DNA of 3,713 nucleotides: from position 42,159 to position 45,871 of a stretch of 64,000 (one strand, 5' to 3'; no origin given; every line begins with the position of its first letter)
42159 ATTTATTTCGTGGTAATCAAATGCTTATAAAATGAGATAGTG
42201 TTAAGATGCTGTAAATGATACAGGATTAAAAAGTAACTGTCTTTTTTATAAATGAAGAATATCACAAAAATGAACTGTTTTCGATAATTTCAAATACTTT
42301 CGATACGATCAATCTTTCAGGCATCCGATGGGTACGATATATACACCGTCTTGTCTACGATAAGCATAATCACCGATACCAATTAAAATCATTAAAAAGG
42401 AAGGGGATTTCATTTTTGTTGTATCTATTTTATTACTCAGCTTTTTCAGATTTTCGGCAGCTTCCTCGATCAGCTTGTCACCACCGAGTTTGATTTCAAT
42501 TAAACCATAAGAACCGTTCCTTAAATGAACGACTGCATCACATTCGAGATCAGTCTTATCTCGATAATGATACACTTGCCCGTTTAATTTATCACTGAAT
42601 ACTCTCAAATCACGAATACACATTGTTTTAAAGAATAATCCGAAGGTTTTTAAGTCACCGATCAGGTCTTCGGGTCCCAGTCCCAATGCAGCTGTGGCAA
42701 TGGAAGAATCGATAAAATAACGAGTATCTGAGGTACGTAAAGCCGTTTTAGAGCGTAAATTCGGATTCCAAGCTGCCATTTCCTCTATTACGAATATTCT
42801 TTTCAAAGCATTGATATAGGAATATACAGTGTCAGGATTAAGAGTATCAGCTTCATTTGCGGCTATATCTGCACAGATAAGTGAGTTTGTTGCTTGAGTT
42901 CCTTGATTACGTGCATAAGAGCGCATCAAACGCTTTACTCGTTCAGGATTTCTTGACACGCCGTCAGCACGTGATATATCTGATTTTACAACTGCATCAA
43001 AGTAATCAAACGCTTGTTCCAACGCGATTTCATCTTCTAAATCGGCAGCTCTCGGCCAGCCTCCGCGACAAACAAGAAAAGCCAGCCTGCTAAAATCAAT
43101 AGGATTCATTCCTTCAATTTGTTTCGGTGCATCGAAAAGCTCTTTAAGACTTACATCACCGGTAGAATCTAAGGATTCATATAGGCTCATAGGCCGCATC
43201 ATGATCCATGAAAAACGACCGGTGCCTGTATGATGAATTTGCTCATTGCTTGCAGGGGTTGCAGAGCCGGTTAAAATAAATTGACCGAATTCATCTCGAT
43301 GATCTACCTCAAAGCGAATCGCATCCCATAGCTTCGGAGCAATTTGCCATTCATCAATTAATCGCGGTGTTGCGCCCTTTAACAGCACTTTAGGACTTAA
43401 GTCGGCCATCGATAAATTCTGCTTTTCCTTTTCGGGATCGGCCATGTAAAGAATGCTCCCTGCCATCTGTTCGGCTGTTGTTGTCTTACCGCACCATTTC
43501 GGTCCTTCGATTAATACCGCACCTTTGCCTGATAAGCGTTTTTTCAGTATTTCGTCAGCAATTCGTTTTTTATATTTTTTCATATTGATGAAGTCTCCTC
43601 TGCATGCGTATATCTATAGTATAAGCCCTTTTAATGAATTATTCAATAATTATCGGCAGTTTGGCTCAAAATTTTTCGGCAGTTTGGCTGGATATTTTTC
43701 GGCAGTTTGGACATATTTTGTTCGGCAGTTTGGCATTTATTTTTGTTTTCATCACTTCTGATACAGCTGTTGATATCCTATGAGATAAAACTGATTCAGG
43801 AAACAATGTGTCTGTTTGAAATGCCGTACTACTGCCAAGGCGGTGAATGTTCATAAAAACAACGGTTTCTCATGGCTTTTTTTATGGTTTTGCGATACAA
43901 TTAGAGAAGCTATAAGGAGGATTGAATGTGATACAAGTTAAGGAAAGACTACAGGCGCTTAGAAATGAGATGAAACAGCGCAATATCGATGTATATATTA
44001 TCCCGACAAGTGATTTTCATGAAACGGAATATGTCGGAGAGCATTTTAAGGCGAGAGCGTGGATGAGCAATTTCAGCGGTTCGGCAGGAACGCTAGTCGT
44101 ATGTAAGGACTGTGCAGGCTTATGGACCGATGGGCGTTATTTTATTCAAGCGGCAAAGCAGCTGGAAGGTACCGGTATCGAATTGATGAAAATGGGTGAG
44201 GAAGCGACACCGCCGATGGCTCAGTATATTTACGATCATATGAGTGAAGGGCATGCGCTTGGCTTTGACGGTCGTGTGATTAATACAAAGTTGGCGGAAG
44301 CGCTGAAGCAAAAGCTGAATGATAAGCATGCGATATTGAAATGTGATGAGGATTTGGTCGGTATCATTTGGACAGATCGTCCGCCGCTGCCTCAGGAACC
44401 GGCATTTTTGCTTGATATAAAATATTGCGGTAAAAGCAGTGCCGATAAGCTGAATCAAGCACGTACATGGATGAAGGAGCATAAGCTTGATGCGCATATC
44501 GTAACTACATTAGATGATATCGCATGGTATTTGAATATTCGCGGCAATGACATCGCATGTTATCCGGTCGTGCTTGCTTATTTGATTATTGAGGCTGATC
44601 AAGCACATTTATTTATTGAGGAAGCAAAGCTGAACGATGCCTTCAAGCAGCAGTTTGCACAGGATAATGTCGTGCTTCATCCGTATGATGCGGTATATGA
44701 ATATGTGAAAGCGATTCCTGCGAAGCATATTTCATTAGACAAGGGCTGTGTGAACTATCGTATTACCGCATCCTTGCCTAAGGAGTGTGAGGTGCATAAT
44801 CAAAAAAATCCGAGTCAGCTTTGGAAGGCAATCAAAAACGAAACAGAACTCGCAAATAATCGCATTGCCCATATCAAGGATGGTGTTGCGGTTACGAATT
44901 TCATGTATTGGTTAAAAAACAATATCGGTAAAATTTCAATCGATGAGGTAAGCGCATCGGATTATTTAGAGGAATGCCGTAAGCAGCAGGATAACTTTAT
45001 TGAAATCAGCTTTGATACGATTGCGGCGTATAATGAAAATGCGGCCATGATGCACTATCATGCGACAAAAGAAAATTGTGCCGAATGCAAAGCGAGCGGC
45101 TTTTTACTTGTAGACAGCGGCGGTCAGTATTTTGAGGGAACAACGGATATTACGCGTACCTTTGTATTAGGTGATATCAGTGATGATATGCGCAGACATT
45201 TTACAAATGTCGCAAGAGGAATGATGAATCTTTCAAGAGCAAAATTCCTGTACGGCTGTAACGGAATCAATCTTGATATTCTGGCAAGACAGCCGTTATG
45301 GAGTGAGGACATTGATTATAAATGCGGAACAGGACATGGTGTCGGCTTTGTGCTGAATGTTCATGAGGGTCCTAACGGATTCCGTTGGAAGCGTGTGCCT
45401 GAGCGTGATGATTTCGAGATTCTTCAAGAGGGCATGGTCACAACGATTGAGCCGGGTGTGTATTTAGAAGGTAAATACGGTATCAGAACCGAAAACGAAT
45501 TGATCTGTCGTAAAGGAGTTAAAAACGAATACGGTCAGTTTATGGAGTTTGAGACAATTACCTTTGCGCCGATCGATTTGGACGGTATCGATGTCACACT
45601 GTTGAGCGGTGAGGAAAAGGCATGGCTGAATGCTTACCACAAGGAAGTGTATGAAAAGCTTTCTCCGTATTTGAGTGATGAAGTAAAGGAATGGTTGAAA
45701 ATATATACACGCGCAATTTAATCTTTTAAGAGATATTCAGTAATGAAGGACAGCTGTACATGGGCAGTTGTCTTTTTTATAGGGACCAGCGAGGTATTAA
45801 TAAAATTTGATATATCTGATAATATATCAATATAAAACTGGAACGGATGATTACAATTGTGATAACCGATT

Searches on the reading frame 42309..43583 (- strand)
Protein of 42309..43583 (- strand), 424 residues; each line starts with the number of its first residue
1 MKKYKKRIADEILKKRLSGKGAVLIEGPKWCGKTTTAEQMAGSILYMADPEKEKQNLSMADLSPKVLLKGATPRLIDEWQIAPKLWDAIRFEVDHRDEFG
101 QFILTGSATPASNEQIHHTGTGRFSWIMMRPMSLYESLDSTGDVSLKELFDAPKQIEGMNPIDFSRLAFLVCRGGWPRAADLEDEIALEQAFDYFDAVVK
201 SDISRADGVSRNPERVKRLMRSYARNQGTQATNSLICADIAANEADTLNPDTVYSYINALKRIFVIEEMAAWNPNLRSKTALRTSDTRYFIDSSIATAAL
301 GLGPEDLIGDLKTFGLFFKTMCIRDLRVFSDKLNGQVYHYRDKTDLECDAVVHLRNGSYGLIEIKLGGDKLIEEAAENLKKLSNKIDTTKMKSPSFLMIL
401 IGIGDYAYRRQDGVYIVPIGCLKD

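Call 69: search_protein_families(library=pfam, proteins=[window:42309-43583:-], max_evalue=0.00001)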
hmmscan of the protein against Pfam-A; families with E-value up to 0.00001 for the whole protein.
window:42309-43583:- (424 aa): 2 families
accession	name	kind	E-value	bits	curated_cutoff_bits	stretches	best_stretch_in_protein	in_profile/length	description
PF13635.12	DUF4143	-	1.7e-28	99.8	28.1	1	201-366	2-159/160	Domain of unknown function (DUF4143)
PF13173.12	AAA_14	-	8.3e-15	55.4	27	1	22-137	4-128/129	AAA domain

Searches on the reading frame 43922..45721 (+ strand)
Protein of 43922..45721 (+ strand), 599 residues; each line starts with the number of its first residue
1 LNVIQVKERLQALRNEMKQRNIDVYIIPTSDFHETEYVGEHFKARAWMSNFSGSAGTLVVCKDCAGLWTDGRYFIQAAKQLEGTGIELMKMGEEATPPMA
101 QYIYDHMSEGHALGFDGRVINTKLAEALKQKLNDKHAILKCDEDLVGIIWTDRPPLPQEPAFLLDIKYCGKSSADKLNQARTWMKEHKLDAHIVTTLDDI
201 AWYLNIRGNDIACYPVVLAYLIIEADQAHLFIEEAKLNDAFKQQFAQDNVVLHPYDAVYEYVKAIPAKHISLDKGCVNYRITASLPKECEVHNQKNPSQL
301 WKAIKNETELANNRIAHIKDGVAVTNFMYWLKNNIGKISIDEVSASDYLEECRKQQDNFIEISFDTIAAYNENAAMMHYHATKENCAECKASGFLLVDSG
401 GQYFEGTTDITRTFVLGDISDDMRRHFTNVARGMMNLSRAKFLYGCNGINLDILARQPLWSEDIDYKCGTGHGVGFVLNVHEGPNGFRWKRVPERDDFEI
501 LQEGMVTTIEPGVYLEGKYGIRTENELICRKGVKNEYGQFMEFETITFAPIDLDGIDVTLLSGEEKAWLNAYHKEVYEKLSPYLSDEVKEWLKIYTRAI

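Call 69: search_protein_families(library=pfam, proteins=[window:43922-45721:+], max_evalue=0.00001)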
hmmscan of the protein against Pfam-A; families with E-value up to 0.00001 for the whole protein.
window:43922-45721:+ (599 aa): 4 families
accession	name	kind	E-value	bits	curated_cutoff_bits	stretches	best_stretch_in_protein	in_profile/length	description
PF16189.11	Creatinase_N_2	-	3.7e-55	186.8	29.7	1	152-309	1-161/161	Creatinase/Prolidase N-terminal domain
PF00557.29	Peptidase_M24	-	8e-41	140.5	23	1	314-529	4-206/208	Metallopeptidase family M24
PF16188.10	Peptidase_M24_C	-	6.6e-26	90.5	28.9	1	539-599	1-63/63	C-terminal region of peptidase_M24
PF01321.24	Creatinase_N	-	3.1e-24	86.4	22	2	9-138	1-115/128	Creatinase/Prolidase N-terminal domain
